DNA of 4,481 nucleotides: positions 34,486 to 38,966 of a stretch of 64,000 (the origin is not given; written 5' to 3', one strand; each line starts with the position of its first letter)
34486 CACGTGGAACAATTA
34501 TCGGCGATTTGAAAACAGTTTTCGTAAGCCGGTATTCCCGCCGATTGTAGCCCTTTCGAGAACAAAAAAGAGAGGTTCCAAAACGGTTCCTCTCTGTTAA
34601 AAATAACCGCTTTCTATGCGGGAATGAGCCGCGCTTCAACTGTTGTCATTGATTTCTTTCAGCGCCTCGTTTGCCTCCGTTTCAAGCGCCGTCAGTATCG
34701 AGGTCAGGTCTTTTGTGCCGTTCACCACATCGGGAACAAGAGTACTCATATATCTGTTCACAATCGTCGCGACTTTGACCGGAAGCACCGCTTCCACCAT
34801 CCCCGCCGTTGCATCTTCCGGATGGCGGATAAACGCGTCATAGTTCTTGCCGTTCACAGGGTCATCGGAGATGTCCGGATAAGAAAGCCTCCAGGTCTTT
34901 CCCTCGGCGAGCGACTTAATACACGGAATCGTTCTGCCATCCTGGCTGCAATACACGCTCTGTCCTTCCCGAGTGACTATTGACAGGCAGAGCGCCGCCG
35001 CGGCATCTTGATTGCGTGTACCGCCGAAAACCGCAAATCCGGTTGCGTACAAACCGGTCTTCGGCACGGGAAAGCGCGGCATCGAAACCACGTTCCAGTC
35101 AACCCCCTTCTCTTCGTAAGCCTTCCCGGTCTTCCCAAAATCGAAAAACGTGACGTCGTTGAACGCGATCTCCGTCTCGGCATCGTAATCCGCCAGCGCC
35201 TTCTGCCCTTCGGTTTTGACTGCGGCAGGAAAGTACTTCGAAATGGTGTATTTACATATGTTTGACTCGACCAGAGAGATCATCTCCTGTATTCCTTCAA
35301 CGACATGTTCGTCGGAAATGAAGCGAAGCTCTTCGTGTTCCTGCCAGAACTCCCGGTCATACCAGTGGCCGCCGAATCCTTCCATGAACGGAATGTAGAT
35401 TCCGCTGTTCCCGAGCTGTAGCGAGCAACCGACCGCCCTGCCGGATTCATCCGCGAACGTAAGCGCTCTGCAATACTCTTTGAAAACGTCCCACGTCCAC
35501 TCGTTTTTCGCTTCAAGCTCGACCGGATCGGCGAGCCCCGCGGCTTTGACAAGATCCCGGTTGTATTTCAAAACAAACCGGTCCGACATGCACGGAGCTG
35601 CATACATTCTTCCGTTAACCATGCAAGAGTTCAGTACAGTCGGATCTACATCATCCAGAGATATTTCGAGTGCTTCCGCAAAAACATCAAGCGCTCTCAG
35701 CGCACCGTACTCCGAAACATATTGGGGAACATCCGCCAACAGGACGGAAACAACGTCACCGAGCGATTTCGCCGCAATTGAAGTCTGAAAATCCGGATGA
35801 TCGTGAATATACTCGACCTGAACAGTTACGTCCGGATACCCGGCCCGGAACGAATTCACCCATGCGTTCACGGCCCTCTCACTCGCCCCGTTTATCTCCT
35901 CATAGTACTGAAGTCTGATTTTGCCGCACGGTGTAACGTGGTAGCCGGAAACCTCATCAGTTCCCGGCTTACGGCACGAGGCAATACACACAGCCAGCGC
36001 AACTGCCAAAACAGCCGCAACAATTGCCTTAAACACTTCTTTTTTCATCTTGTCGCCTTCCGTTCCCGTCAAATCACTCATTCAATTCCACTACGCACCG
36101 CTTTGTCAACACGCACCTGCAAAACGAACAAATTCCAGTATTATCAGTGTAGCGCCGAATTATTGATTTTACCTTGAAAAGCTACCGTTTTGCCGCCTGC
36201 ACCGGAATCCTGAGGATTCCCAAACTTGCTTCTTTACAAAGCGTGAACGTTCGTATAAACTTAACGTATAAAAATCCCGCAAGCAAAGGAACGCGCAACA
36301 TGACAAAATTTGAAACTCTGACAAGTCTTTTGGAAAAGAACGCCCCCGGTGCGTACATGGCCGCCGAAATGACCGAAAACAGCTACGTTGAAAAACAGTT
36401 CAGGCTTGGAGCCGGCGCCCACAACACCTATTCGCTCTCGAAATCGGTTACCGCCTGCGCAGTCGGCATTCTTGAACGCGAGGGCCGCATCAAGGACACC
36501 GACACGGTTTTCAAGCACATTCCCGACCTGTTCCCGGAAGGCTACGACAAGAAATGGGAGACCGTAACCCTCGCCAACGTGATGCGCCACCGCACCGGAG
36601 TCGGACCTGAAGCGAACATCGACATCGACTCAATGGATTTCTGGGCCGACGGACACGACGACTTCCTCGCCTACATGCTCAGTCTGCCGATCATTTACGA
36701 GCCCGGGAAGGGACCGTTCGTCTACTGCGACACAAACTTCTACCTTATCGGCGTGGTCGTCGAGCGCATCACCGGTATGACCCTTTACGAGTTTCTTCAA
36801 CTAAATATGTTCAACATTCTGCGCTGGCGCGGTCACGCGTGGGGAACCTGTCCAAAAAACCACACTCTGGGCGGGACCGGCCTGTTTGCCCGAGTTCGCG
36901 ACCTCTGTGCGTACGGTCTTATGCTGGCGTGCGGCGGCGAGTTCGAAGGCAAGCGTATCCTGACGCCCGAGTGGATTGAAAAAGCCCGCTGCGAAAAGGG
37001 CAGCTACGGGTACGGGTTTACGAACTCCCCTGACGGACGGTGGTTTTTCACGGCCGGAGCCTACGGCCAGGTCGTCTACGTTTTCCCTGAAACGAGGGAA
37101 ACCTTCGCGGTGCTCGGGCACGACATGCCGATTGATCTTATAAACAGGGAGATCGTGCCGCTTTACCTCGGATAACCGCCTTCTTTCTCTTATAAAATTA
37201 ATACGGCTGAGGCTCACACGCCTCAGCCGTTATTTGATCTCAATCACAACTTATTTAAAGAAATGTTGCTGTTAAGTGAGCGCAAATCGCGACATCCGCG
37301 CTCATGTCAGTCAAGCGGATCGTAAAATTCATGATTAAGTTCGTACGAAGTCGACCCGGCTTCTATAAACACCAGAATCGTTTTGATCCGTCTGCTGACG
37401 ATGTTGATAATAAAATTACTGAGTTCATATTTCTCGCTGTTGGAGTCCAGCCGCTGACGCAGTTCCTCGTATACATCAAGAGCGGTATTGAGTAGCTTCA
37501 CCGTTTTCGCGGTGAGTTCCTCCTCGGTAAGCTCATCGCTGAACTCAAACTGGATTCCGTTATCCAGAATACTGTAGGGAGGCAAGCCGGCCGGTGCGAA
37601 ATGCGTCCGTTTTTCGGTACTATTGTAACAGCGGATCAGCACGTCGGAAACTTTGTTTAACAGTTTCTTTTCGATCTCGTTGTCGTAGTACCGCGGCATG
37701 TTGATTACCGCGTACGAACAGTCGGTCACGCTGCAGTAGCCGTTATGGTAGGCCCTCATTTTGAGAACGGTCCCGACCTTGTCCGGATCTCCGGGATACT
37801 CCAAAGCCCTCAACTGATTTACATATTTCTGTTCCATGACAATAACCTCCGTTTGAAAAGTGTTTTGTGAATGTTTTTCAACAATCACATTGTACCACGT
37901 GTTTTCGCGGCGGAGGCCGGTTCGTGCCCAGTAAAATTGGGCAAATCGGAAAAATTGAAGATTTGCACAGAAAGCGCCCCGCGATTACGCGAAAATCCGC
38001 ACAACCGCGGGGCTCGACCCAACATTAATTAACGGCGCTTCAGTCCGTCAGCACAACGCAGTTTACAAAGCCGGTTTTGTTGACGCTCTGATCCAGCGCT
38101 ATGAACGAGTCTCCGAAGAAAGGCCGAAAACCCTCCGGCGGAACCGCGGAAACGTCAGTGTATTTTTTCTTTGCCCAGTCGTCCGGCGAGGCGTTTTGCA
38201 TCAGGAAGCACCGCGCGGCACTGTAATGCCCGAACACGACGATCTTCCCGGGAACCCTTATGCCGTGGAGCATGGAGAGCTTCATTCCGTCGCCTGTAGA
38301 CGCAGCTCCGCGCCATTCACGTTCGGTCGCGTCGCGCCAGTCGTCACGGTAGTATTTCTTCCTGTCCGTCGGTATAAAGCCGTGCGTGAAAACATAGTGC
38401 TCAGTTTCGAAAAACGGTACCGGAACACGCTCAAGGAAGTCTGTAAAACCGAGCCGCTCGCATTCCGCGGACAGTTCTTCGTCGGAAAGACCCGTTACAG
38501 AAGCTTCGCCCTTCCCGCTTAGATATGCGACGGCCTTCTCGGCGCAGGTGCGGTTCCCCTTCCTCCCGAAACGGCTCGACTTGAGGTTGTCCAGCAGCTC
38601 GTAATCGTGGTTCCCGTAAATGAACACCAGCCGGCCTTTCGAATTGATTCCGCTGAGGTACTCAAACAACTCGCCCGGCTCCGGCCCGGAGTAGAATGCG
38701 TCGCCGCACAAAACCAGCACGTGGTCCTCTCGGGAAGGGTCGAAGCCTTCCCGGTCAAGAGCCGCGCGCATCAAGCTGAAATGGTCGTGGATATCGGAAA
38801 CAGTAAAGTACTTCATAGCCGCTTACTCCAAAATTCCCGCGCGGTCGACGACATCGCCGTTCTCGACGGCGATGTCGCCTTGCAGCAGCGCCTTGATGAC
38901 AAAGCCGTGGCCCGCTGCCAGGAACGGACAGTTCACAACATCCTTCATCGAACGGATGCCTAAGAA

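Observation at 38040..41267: Three-gene cassette: metallophosphoesterase, unknown protein and a NadD-like::PARG-like macrodomain fusion (candidate NAD/ADP-ribose processing system)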

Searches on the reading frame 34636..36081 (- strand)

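Call 21: search_protein_families(library=pfam, proteins=[window:34636-36081:-], max_evalue=0.001)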
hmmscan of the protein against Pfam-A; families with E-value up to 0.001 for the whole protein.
window:34636-36081:- (481 aa): 2 families
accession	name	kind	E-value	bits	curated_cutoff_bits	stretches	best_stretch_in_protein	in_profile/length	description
PF01547.30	SBP_bac_1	-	2.5e-17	64.3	26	1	70-363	9-295/307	Bacterial extracellular solute-binding protein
PF13416.11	SBP_bac_8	-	1.4e-11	45.2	27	1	73-397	1-271/279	Bacterial extracellular solute-binding protein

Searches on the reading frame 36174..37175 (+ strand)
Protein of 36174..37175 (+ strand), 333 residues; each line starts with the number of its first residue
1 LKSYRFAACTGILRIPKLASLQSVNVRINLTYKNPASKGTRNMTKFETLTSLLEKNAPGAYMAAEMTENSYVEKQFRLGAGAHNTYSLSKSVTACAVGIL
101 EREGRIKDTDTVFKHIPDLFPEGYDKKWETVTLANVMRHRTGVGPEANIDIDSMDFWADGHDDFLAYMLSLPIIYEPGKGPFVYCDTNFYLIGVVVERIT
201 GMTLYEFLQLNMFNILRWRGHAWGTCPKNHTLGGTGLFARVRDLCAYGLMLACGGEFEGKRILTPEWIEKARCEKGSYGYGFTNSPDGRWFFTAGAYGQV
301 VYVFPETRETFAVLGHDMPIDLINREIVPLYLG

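Call 3: search_protein_families(library=pfam, proteins=[window:36174-37175:+], max_evalue=0.01)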
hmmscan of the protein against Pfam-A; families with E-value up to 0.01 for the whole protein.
window:36174-37175:+ (333 aa): 1 family
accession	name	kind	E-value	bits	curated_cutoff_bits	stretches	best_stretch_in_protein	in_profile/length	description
PF00144.29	Beta-lactamase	-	5.7e-26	91.9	27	1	84-317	51-310/329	Beta-lactamase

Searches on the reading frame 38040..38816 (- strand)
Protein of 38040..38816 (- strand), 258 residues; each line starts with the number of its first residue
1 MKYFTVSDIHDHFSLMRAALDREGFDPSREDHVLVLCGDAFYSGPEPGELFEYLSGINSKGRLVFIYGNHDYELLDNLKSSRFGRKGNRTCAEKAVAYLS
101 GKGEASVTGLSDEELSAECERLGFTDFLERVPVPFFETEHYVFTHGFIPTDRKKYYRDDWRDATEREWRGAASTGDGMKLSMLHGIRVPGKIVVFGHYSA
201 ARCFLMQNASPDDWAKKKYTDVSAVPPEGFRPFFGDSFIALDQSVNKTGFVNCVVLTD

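Call 3: search_protein_families(library=pfam, proteins=[window:38040-38816:-], max_evalue=0.01)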
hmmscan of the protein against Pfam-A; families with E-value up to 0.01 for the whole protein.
window:38040-38816:- (258 aa): 2 families
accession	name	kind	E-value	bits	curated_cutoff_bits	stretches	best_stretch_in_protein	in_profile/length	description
PF00149.33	Metallophos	-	2.6e-08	35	21.5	1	2-147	2-116/191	Calcineurin-like phosphoesterase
PF12850.12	Metallophos_2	-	6.2e-05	23.5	27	1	1-91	1-60/154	Calcineurin-like phosphoesterase superfamily domain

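Call 4: search_protein_families(library=ncbifam, proteins=[window:38040-38816:-], max_evalue=0.01)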
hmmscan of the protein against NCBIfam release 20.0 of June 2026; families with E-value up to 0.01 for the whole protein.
window:38040-38816:- (258 aa): 3 families
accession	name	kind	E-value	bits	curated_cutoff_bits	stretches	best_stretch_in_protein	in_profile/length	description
NF001204.0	PRK00166.1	equivalog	2e-06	27.3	176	1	1-81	1-77/276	symmetrical bis(5'-nucleosyl)-tetraphosphatase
TIGR00668.1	apaH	equivalog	0.002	17.6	222.85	1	3-76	3-72/279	bis(5'-nucleosyl)-tetraphosphatase (symmetrical) ApaH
NF008516.0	PRK11439.1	equivalog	0.0032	17.5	326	1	4-82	20-92/218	protein-serine/threonine phosphatase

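Call 5: search_protein_families(library=padloc, proteins=[window:38040-38816:-], max_evalue=0.01)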
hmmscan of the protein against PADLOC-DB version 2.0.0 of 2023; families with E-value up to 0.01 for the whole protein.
window:38040-38816:- (258 aa): 1 family
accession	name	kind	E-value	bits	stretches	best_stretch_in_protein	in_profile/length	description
PDLC04908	PDC-S10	-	0.00091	16.5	1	1-81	10-81/223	-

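Call 6: search_protein_families(library=phrogs, proteins=[window:38040-38816:-], max_evalue=0.01)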
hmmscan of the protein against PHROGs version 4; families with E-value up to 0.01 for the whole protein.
window:38040-38816:- (258 aa): 4 families
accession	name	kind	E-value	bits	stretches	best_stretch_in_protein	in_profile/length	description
phrog_246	-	other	3.1e-16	60.5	1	1-206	176-361/417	NinI-like serine-threonine phosphatase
phrog_20114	-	other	6.2e-10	40.5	1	1-79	3-78/131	phosphoesterase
phrog_8238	-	DNA, RNA and nucleotide metabolism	1.2e-08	34.6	1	4-150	175-306/737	RNA ligase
phrog_1649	-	other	0.00026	20.7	1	1-99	36-129/308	metallo-phosphoesterase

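Call 9: search_solved_structures(query=window:38040-38816:-, max_evalue=1, show_alignments=2)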
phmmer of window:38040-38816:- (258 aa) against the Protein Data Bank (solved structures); distinct sequences matched with E-value up to 1: 5.
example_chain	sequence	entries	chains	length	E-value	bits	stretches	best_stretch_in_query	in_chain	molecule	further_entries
9t9n_A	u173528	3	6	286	0.00027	23.5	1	3-82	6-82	Bis(5'-nucleosyl)-tetraphosphatase, symmetrical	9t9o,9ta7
2dfj_A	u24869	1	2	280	0.016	17.7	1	3-76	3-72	diadenosinetetraphosphatase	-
9olz_A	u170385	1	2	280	0.016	17.7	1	3-76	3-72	Bis(5'-nucleosyl)-tetraphosphatase [symmetrical]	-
9ojd_A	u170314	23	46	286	0.017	17.6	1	3-76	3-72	Bis(5'-nucleosyl)-tetraphosphatase [symmetrical] | Bis(5'-nucleosyl)-tetraphosphatase, symmetrical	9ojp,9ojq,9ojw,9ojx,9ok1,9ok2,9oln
8g5s_A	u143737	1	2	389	0.19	14.2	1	21-134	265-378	TnmJ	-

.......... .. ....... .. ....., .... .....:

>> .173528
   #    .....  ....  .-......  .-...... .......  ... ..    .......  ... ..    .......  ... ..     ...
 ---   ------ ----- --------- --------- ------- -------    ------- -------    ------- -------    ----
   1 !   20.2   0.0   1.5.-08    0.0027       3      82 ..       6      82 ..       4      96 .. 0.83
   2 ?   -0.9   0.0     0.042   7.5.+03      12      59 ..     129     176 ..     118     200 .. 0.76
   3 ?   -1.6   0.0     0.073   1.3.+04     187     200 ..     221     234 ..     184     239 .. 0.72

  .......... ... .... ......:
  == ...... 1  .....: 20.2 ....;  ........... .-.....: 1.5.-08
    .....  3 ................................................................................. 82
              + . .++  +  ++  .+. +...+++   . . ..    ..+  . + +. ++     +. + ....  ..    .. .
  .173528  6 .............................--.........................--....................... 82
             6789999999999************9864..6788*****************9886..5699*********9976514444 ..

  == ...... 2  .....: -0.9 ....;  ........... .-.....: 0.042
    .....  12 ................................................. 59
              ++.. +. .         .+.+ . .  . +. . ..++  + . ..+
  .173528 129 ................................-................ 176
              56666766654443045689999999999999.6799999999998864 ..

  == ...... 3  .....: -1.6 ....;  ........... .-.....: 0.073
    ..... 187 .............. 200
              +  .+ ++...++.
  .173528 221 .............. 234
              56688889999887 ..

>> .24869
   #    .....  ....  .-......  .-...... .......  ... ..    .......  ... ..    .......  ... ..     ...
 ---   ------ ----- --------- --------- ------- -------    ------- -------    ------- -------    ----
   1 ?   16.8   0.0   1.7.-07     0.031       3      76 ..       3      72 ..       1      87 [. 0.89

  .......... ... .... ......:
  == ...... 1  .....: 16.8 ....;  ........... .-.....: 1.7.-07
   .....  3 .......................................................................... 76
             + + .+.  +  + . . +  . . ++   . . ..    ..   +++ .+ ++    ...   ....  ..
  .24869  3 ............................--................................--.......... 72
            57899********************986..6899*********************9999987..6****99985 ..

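Call 55: find_homologous_proteins(query=window:38040-38816:-, max_evalue=0.001)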
Query window:38040-38816:- (258 aa): 202 proteins with E <= 0.001 among 599 candidates; the best 120 are listed.
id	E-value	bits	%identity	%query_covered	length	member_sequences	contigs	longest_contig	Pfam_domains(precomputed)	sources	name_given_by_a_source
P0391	2.3e-169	580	96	100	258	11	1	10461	PF00149.34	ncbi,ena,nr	ncbi:MAG: metallophosphoesterase [Clostridia bacterium]|nr:metallophosphoesterase [Clostridia bacter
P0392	1.7e-119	416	68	100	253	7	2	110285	PF00149.34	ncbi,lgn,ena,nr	ncbi:MAG: metallophosphoesterase [Clostridia bacterium]|nr:metallophosphoesterase [Clostridia bacter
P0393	2.7e-117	409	70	100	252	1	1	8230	PF00149.34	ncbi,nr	ncbi:MAG: metallophosphoesterase family protein [Clostridiales bacterium]|nr:metallophosphoesterase 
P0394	2.4e-113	396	65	100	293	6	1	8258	PF12850.13,PF00149.34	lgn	-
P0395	3.0e-111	389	63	100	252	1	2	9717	PF12850.13,PF00149.34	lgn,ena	-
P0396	2.5e-109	383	66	100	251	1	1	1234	PF00149.34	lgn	-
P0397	4.3e-109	382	67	100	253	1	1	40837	PF12850.13,PF00149.34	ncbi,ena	-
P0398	3.8e-108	379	66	99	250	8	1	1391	PF00149.34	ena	-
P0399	2.9e-107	376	62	100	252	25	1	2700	PF12850.13,PF00149.34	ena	-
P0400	2.5e-106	373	64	100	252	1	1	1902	PF00149.34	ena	-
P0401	2.5e-106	373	64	100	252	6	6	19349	PF12850.13,PF00149.34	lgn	-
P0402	4.8e-106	372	64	100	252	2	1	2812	PF00149.34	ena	-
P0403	5.7e-106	372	63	100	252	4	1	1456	PF12850.13,PF00149.34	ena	-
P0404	5.9e-106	372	64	99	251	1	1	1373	PF12850.13,PF00149.34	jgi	jgi:hypothetical protein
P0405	6.6e-106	371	64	100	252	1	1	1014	PF00149.34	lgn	-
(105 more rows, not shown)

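Call 64: predict_structure(alignment_id=A4)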
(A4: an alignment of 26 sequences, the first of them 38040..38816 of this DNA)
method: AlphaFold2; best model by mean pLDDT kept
length: 258 residues; sequences in the alignment: 26
mean_pLDDT: 93.3   pTM: 0.91
mean pLDDT of the five models: 93.3, 92.7, 91.1, 90.5, 88.8
residues with pLDDT >= 90: 198; 70-90: 60; 50-70: 0; < 50: 0
segments of 3 or more residues with pLDDT < 50: none
pLDDT, mean of each block of 10 residues (from residue 1): 96 98 98 97 95 98 96 97 95 97 90 98 98 97 88 82 92 84 90 88 93 92 90 93 88 95
secondary structure, 60 per line:
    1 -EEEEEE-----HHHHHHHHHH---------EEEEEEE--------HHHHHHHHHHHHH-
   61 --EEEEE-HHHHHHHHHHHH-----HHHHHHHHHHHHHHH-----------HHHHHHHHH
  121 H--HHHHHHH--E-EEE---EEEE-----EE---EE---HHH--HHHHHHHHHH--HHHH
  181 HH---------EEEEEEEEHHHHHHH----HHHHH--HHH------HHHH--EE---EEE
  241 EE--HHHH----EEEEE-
elements in order: E2-7 H13-22 E32-38 H47-59 E63-67 H69-80 H86-100 H112-121 H124-130 E135-137 E141-144 H165-174 H177-182 E192-199 H200-206 H211-215 H227-230 E238-242 H245-248 E253-257

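Call 69: fold_search(model_id=the predicted structure, library=pdb)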
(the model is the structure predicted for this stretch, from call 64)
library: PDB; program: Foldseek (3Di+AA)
matches with E <= 10: 282; with E <= 0.001: 16
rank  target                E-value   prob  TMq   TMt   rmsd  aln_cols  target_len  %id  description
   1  1g5b_B                5.0e-08  1.00  0.57  0.66   6.6       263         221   16  BACTERIOPHAGE LAMBDA SER/THR PROTEIN PHOSPHATASE (released 2001-03-07)
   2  1g5b_A                1.0e-07  1.00  0.57  0.66   5.8       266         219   15  BACTERIOPHAGE LAMBDA SER/THR PROTEIN PHOSPHATASE (released 2001-03-07)
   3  4j6o_B                3.6e-07  1.00  0.57  0.57   5.7       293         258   15  Crystal Structure of the Phosphatase Domain of C. thermocellum (Bacterial) PnkP (released 2013-04-10)
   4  4j6o_A                1.1e-06  1.00  0.56  0.55   8.0       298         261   15  Crystal Structure of the Phosphatase Domain of C. thermocellum (Bacterial) PnkP (released 2013-04-10)
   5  2qjc                  1.4e-05  1.00  0.52  0.60   6.2       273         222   15  Crystal structure of a putative diadenosine tetraphosphatase (released 2007-07-24)
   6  9ojd_A                1.9e-05  1.00  0.44  0.42   8.7       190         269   17  Crystal structure of E. coli diadenosine tetraphosphate hydrolase (ApaH) (released 2025-09-03)
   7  2dfj_A                5.6e-05  1.00  0.43  0.42   8.7       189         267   17  Crystal Structure of the Diadenosine Tetraphosphate Hydrolase from Shigella flexneri 2a (released 2006-12-05)
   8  9oly_A                8.5e-05  1.00  0.44  0.43   8.4       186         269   16  Crystal structure of E. coli ApaH D37A mutant, apo form (released 2025-09-03)
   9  1nnw_A                9.6e-05  1.00  0.37  0.38  10.6       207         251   12  hypothetical protein from Pyrococcus furiosus Pfu-1218608 (released 2003-02-11)
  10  8jfw_D                1.9e-04  1.00  0.44  0.20   7.7       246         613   14  Cryo-EM structure of RDGC/apo-CaM complex (released 2024-11-27)
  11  7sqc_6D               3.4e-04  1.00  0.51  0.52   6.4       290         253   13  Ciliary C1 central pair apparatus isolated from Chlamydomonas reinhardtii (released 2022-04-13)
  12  1wao_2                5.8e-04  1.00  0.47  0.28   5.2       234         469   15  PP5 structure (released 2005-02-22)
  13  5vjv                  6.2e-04  1.00  0.45  0.39  10.7       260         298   15  Rhizobiales-like phosphatase 2 (released 2018-03-21)
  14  2gju_A                8.3e-04  1.00  0.35  0.36   9.1       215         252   14  Crystal structure of hypothetical protein PH1004 from Pyrococcus horikoshii OT3 (released 2006-10-10)
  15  4ja9                  9.4e-04  1.00  0.45  0.27   5.6       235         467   16  Rat PP5 apo (released 2014-02-19)
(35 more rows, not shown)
